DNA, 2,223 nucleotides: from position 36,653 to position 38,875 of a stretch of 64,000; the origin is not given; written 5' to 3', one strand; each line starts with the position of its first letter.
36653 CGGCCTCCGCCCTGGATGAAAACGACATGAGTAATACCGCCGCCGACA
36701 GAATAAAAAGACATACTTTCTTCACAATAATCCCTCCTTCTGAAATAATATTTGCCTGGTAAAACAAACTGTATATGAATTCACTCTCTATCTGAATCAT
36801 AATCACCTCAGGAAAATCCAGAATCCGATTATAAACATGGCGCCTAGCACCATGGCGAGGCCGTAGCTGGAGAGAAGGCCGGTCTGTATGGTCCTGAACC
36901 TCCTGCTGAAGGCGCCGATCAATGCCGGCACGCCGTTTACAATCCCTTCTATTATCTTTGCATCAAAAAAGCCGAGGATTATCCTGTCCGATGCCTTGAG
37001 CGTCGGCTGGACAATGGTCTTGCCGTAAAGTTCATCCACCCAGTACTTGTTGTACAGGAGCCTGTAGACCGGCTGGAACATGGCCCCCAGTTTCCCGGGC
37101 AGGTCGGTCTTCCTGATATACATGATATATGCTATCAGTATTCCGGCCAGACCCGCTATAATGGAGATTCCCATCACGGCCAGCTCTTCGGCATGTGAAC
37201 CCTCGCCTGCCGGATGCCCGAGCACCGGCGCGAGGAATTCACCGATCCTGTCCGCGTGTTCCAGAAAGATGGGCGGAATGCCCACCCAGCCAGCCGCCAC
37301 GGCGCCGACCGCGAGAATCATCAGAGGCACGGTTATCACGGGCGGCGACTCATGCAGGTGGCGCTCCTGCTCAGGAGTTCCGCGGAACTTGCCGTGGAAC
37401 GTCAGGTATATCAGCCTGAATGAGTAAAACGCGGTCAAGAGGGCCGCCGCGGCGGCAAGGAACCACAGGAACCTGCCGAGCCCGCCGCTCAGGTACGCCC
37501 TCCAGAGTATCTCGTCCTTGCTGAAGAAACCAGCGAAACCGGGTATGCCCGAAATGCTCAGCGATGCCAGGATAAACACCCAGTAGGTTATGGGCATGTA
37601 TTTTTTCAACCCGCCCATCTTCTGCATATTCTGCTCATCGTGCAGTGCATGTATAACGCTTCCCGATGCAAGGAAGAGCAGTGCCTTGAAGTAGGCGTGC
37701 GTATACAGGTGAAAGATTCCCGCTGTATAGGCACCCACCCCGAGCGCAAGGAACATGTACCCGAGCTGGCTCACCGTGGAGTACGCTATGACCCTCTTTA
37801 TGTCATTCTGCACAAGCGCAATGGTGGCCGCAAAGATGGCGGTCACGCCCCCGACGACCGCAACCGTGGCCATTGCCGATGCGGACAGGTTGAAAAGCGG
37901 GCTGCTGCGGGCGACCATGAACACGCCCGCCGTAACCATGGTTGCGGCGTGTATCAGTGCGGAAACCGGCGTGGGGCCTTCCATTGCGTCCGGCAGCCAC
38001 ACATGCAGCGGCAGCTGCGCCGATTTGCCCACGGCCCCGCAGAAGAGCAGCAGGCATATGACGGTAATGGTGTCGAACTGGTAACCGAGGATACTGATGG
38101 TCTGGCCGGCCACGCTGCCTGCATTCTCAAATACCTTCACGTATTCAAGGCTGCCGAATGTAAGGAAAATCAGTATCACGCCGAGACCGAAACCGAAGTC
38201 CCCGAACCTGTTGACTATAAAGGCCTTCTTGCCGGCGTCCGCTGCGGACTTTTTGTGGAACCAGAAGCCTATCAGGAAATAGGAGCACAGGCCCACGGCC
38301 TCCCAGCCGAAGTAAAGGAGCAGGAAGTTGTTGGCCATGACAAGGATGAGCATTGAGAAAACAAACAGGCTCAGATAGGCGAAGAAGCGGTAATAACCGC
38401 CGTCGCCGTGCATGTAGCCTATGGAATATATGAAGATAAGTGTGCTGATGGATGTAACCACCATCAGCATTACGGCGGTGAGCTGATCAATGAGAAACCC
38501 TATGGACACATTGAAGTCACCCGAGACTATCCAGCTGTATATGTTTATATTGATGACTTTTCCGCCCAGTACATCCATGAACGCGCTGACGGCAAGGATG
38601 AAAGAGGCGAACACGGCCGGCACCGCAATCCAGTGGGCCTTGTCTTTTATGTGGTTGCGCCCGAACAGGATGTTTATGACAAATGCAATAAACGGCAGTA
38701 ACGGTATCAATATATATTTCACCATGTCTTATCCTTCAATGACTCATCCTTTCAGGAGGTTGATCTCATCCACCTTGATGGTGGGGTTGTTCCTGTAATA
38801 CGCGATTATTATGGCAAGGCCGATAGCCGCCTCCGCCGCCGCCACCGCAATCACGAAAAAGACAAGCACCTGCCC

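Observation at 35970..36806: Periplasmic alpha-carbonic anhydrase gene inserted inside the complex I operon (between nuoL and nuoM)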

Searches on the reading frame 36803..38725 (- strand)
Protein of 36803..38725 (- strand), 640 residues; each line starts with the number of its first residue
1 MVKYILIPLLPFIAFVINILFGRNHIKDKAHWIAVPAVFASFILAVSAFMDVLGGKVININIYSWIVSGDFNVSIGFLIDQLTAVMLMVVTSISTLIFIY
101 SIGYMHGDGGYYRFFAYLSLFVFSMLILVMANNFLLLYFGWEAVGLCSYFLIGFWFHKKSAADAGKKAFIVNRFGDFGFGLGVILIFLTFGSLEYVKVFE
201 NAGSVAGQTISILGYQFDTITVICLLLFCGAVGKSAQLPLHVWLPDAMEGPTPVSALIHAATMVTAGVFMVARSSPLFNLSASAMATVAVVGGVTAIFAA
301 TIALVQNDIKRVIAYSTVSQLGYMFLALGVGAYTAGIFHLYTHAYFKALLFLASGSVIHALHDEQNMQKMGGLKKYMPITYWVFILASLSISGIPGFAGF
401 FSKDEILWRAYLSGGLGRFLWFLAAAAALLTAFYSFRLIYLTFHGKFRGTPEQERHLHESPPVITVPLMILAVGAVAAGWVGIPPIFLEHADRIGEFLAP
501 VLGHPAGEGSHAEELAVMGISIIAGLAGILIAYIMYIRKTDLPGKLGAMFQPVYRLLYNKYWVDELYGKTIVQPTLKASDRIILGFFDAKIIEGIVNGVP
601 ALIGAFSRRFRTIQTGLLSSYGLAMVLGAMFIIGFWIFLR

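Call 4: search_protein_families(library=pfam, proteins=[window:36803-38725:-])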
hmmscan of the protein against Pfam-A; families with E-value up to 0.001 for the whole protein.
window:36803-38725:- (640 aa): 3 families
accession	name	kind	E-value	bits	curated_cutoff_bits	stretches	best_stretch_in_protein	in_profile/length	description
PF00361.26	Proton_antipo_M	-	1.5e-84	284.1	21.5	1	131-415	1-280/294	NADH:quinone oxidoreductase/Mrp antiporter, TM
PF00662.26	Proton_antipo_N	-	4.2e-21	75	24.5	1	65-115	1-51/51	NADH-Ubiquinone oxidoreductase (complex I), chain 5 N-terminus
PF06455.17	NADH5_C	-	3.4e-05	24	28.2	1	434-481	1-46/181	NADH dehydrogenase subunit 5 C-terminus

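Call 5: search_protein_families(library=ncbifam, proteins=[window:36803-38725:-])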
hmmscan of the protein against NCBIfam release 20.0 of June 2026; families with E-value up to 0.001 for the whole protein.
window:36803-38725:- (640 aa): 72 families (the best 25 are shown)
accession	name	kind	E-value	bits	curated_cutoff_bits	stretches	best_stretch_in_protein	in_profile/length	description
TIGR01974.1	NDH_I_L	subfamily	2.1e-238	793.4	407.5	1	4-635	3-628/630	NADH-quinone oxidoreductase subunit L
NF005141.0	PRK06590.1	equivalog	1.7e-236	787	556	1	4-638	5-611/615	NADH-quinone oxidoreductase subunit L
NF005626.0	PRK07376.1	equivalog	2.9e-171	571.1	963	2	6-453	10-464/675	NAD(P)H-quinone oxidoreductase subunit 5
NF040617.1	F420_dehyd_FpoL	exception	4.7e-153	511.4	1050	1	5-633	7-659/669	F420H2 dehydrogenase subunit FpoL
NF009288.0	PRK12648.1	equivalog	5.5e-94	316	1104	1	5-485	4-471/954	monovalent cation/H+ antiporter subunit A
NF009287.0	PRK12647.1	equivalog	1.4e-91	308.2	937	1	9-490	8-472/773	putative monovalent cation/H+ antiporter subunit A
NF005633.0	PRK07390.1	subfamily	4.4e-86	289.8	676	1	5-636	10-606/613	NAD(P)H-quinone oxidoreductase subunit F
TIGR00940.1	2a6301s01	subfamily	4.8e-85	286.4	920.45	1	9-479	7-486/793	monovalent cation:proton antiporter subunit A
NF009285.0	PRK12645.1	equivalog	1.7e-84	284.6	1028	1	5-479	5-490/804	Na+/H+ antiporter subunit A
TIGR01960.1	ndhF3_CO2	subfamily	1.5e-79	268.2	588.7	1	7-633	12-603/606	NAD(P)H dehydrogenase, subunit NdhF3 family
NF005097.0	PRK06525.1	equivalog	1.2e-78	264.9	430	1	7-483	8-476/480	hydrogenase 4 subunit D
NF009284.0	PRK12644.1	equivalog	5.5e-78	263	962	1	28-481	24-470/975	Na+/H+ antiporter subunit A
NF009289.0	PRK12649.1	equivalog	2.1e-77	261.2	1117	1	8-484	11-487/789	putative monovalent cation/H+ antiporter subunit A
NF009290.0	PRK12650.1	equivalog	1.1e-75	255.2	980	1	5-481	4-471/966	DUF4040 family protein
NF009286.0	PRK12646.1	equivalog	1.1e-69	235.8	1063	1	4-474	5-485/800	DUF4040 family protein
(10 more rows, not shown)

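Call 17: find_homologous_proteins(query=window:36803-38725:-, max_evalue=1e-100)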
Query window:36803-38725:- (640 aa): 8000 proteins with E <= 1e-100 among 8000 candidates; the best 120 are listed.
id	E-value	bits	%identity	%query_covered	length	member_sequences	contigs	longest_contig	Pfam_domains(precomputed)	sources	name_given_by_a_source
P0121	0.0e+0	1402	100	100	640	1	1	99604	PF00662.27,PF00361.26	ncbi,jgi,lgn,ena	-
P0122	0.0e+0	1355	96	100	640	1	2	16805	PF06455.17,PF00662.27,PF00361.26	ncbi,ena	-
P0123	0.0e+0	1333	94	100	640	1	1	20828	PF00662.27,PF00361.26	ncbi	-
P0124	0.0e+0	1246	87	100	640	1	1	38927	PF00662.27,PF00361.26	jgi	jgi:NADH-quinone oxidoreductase subunit L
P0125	0.0e+0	1209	84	100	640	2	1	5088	PF06455.17,PF00662.27,PF00361.26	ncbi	-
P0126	0.0e+0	1208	85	100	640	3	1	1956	PF06455.17,PF00662.27,PF00361.26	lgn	-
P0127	0.0e+0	1204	83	100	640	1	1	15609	PF01010.26,PF00662.27,PF00361.26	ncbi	-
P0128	0.0e+0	1203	84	100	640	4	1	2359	PF06455.17,PF00662.27,PF00361.26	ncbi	ncbi:MAG: NADH-quinone oxidoreductase subunit L [Candidatus Brocadiales bacterium]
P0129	0.0e+0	1203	84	100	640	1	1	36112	PF00662.27,PF00361.26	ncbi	-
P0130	0.0e+0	1203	83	100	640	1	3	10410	PF00662.27,PF00361.26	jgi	jgi:NADH-quinone oxidoreductase subunit L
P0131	0.0e+0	1202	84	100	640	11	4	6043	PF06455.17,PF00662.27,PF00361.26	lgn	-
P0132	0.0e+0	1202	83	100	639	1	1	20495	PF00662.27,PF00361.26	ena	-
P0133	0.0e+0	1200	84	100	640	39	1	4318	PF00662.27,PF00361.26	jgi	-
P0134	0.0e+0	1200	82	100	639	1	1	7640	PF00662.27,PF00361.26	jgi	-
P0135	0.0e+0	1198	82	100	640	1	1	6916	PF00662.27,PF00361.26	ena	-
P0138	0.0e+0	1193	83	100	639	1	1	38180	PF00662.27,PF00361.26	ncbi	-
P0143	0.0e+0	1191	83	100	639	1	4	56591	PF00662.27,PF00361.26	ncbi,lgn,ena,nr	ncbi:MAG TPA: NADH-quinone oxidoreductase subunit L [Nitrospirae bacterium]|nr:NADH-quinone oxidored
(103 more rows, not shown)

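Call 18: find_related_loci(query=window:36803-38725:-, collection=metagenome_contigs, flank=5000)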
Query window:36803-38725:- (640 aa) in metagenome_contigs; peptide patterns used: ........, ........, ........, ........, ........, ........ (x = any residue, [..] = any of these).
600 stretches matched a pattern (row limit reached: there are more); 598 encode a relative of the query (tblastn E <= 1e-3); the best 80 are kept; 80 distinct loci.
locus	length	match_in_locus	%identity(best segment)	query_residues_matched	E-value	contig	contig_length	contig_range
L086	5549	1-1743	78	60-640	0e+0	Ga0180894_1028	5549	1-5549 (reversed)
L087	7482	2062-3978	68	1-633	0e+0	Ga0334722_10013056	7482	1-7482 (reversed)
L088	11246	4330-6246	67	1-640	0e+0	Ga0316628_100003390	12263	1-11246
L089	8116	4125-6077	64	1-640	0e+0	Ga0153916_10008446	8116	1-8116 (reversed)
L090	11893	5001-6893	66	1-633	0e+0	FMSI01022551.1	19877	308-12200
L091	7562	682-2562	64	1-628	0e+0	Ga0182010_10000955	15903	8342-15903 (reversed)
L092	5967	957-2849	66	1-633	0e+0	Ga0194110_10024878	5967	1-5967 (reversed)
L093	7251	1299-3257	63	1-640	0e+0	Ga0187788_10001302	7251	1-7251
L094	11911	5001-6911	61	2-634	0e+0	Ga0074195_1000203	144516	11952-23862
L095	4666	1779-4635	60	14-635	0e+0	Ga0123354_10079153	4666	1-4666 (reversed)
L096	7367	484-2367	56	6-628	0e+0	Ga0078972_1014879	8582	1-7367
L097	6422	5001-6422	69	1-474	0e+0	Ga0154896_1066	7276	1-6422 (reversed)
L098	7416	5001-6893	54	2-638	0e+0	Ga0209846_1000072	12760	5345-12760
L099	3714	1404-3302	56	1-639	0e+0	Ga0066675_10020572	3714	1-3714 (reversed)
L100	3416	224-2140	54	2-638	0e+0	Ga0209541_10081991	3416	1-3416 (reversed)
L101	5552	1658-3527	75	1-633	0e+0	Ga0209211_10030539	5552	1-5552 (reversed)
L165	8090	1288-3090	47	16-630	2e-150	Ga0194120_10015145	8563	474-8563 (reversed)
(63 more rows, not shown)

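Call 19: find_encoding_contigs(protein=P0121, flank=1000, max_places=4)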
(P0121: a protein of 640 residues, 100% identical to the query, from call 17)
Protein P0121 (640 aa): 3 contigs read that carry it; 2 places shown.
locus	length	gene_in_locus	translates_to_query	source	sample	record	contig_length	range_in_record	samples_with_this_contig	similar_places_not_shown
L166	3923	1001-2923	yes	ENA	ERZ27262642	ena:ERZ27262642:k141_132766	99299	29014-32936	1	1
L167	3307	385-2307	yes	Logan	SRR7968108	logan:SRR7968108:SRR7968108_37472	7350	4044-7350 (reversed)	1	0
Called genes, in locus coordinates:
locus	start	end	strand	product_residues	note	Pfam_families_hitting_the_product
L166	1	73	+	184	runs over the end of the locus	PF13183:Fer4_8 (faint), PF14697:Fer4_21 (faint), PF25160:LdpA_Fe-S-bd (faint), PF00037:Fer4 (weak), PF13237:Fer4_10 (weak), PF12838:Fer4_7, PF13187:Fer4_9 (weak), PF00037:Fer4 (weak), +3 more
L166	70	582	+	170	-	PF00499:Oxidored_q3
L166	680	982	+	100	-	PF00420:Oxidored_q2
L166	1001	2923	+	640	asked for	PF00662:Proton_antipo_N, PF00361:Proton_antipo_M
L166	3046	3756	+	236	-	PF00194:Carb_anhydrase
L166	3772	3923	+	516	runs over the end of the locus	PF00361:Proton_antipo_M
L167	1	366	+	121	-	?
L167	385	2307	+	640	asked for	PF00662:Proton_antipo_N, PF00361:Proton_antipo_M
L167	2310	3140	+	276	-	PF00194:Carb_anhydrase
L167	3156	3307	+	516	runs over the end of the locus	PF00361:Proton_antipo_M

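Call 21: find_encoding_contigs(protein=P0124, flank=5000, max_places=2)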
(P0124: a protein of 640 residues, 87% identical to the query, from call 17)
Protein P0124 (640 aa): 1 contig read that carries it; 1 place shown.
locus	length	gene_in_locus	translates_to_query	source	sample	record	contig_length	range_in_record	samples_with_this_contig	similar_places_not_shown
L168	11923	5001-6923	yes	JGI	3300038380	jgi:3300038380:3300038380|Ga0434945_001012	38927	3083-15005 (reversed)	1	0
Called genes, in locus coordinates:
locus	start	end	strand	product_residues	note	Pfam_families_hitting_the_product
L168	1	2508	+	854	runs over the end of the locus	PF00111:Fer2, PF13510:Fer2_4, PF10588:NADH-G_4Fe-4S_3, PF12838:Fer4_7, PF22117:Fer4_Nqo3, PF04879:Molybdop_Fe4S4, PF00384:Molybdopterin, PF01568:Molydop_binding, +1 more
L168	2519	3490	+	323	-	PF00146:NADHdh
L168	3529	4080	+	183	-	PF25160:LdpA_Fe-S-bd (faint), PF00037:Fer4 (weak), PF12797:Fer4_2 (faint), PF13237:Fer4_10 (weak), PF14697:Fer4_21 (weak), PF12838:Fer4_7, PF13187:Fer4_9, PF00037:Fer4 (weak), +3 more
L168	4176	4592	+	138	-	PF00499:Oxidored_q3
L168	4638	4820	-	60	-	-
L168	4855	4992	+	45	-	PF00420:Oxidored_q2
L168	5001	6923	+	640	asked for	PF00662:Proton_antipo_N, PF00361:Proton_antipo_M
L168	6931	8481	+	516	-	PF00361:Proton_antipo_M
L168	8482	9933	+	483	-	PF00361:Proton_antipo_M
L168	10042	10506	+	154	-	PF18765:Polbeta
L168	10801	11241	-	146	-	-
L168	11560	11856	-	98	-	-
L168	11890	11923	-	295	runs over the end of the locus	PF14522:Cytochrome_C7 (faint), PF22113:Mtrc-MtrF_II-IV_dom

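Call 22: find_encoding_contigs(protein=P0129, flank=5000, max_places=2)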
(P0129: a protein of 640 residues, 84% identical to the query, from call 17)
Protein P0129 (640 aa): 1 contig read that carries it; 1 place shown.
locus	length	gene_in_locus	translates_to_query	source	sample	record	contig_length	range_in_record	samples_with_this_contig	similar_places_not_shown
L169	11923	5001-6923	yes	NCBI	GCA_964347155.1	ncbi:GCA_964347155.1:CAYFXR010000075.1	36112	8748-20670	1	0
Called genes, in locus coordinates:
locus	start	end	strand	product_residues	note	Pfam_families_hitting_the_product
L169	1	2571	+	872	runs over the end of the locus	PF00111:Fer2 (weak), PF13510:Fer2_4, PF10588:NADH-G_4Fe-4S_3, PF12838:Fer4_7 (weak), PF22117:Fer4_Nqo3, PF04879:Molybdop_Fe4S4, PF00384:Molybdopterin, PF01568:Molydop_binding, +1 more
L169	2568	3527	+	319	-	PF00146:NADHdh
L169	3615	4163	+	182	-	PF00037:Fer4 (weak), PF12797:Fer4_2 (faint), PF13237:Fer4_10 (weak), PF14697:Fer4_21 (faint), PF12837:Fer4_6 (faint), PF12838:Fer4_7, PF13187:Fer4_9, PF00037:Fer4 (weak), +2 more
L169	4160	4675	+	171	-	PF00499:Oxidored_q3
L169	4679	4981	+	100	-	PF00420:Oxidored_q2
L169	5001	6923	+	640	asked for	PF00662:Proton_antipo_N, PF00361:Proton_antipo_M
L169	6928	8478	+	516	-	PF00361:Proton_antipo_M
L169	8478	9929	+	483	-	PF00361:Proton_antipo_M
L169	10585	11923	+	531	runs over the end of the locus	PF00990:GGDEF, PF00563:EAL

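Call 23: find_encoding_contigs(protein=P0123, flank=5000, max_places=2)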
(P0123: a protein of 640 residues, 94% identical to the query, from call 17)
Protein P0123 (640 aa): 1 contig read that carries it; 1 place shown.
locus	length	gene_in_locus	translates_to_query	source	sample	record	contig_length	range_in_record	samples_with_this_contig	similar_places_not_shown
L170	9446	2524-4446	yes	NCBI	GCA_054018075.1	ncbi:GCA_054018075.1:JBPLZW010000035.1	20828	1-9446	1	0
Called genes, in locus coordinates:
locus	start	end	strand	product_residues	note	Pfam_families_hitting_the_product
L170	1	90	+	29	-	?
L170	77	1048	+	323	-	PF00146:NADHdh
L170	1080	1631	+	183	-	PF17179:Fer4_22 (faint), PF13183:Fer4_8 (faint), PF14697:Fer4_21 (faint), PF25160:LdpA_Fe-S-bd (faint), PF13237:Fer4_10 (weak), PF12838:Fer4_7, PF13187:Fer4_9 (weak), PF00037:Fer4 (weak), +3 more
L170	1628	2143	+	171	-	PF00499:Oxidored_q3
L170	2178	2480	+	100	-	PF00420:Oxidored_q2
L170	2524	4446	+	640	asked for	PF00662:Proton_antipo_N, PF00361:Proton_antipo_M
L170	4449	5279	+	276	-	PF00194:Carb_anhydrase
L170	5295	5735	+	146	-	-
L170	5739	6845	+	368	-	PF00361:Proton_antipo_M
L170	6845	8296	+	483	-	PF00361:Proton_antipo_M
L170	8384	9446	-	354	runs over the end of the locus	PF00478:IMPDH (faint), PF03060:NMO, PF01180:DHO_dh (weak)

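Call 35: list_cluster_members(proteins=[P0121, P0122, P0123, P0124, P0129, P0001, P0002, P0003])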
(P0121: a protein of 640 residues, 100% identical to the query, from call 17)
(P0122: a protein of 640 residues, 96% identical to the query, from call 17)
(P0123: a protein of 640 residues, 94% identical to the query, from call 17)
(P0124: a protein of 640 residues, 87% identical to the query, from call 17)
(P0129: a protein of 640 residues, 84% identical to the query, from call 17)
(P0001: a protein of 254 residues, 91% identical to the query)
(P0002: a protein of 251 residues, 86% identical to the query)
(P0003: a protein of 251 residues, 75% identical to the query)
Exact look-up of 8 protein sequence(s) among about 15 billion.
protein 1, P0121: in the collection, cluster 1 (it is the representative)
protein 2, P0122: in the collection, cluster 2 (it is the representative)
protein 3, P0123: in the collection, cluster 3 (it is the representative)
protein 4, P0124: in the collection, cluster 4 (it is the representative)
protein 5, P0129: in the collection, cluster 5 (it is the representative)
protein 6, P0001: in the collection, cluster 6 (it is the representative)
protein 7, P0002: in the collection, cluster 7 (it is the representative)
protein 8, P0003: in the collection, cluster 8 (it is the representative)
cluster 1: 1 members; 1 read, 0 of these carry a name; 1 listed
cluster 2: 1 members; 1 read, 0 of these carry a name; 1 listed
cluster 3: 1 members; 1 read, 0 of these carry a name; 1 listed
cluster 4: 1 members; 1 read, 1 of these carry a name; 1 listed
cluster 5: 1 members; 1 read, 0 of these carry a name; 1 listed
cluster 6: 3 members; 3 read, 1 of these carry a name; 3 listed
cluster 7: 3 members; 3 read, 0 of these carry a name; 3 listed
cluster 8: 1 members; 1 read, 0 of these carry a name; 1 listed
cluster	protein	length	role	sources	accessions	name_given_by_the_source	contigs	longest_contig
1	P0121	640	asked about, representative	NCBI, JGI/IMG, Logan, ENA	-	-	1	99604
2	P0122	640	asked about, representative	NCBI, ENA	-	-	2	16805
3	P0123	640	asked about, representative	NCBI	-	-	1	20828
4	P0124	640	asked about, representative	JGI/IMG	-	NADH-quinone oxidoreductase subunit L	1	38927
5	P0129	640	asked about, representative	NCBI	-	-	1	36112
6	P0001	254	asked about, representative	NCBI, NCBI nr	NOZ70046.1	MAG: carbonic anhydrase [Deferribacteres bacterium] | carbonic anhydrase [Deferribacteres bacterium]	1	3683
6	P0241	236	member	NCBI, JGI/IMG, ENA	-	-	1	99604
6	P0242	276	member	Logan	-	-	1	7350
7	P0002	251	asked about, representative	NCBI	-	-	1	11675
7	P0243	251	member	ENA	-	-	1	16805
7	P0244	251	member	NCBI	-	-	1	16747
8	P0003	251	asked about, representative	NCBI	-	-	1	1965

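Call 40: search_protein_families(library=pfam, proteins=[L101:3573-4058:+, L165:4901-6481:+], max_evalue=0.01)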
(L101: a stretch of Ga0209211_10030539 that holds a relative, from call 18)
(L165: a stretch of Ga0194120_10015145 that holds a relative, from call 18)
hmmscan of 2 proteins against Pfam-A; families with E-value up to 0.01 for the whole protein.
L101:3573-4058:+ (162 aa): 1 family
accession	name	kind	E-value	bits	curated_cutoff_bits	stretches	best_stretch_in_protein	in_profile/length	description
PF01584.24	CheW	-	4.1e-44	150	23.5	1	12-148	1-137/138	CheW-like domain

L165:4901-6481:+ (527 aa): 3 families
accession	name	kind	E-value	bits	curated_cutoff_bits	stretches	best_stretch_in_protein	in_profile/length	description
PF16980.11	CitMHS_2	-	1.3e-180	601.3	25.7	2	33-399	2-375/448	Putative citrate transport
PF03600.22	CitMHS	-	7.6e-10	38.8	31.9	1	129-392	79-316/336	Citrate transporter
PF07854.18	DUF1646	-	1.2e-06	28.6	21.4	1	117-263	90-236/347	Protein of unknown function (DUF1646)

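Call 45: find_encoding_contigs(protein=P0143, flank=4000, max_places=3)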
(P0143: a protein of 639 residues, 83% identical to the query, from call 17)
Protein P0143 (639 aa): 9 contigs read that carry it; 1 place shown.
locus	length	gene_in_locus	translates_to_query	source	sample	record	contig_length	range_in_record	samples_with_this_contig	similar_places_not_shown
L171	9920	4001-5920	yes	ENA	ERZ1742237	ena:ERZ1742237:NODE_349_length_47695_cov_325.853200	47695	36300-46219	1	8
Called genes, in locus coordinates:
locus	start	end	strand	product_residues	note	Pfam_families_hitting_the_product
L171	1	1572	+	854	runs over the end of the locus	PF00111:Fer2, PF13510:Fer2_4, PF10588:NADH-G_4Fe-4S_3, PF12838:Fer4_7 (weak), PF22117:Fer4_Nqo3, PF04879:Molybdop_Fe4S4, PF00384:Molybdopterin, PF01568:Molydop_binding, +1 more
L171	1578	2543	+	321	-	PF00146:NADHdh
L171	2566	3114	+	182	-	PF25160:LdpA_Fe-S-bd (faint), PF13237:Fer4_10 (weak), PF14697:Fer4_21 (faint), PF12797:Fer4_2 (faint), PF12837:Fer4_6 (faint), PF12838:Fer4_7, PF13187:Fer4_9 (weak), PF00037:Fer4 (weak), +2 more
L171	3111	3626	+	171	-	PF00499:Oxidored_q3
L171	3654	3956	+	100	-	PF00420:Oxidored_q2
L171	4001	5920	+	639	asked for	PF00662:Proton_antipo_N, PF00361:Proton_antipo_M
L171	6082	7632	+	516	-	PF00361:Proton_antipo_M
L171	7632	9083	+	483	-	PF00361:Proton_antipo_M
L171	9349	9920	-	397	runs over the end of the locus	PF01266:DAO (faint), PF03486:HI0933_like (faint), PF07992:Pyr_redox_2, PF13738:Pyr_redox_3 (faint), PF00070:Pyr_redox, PF18267:Rubredoxin_C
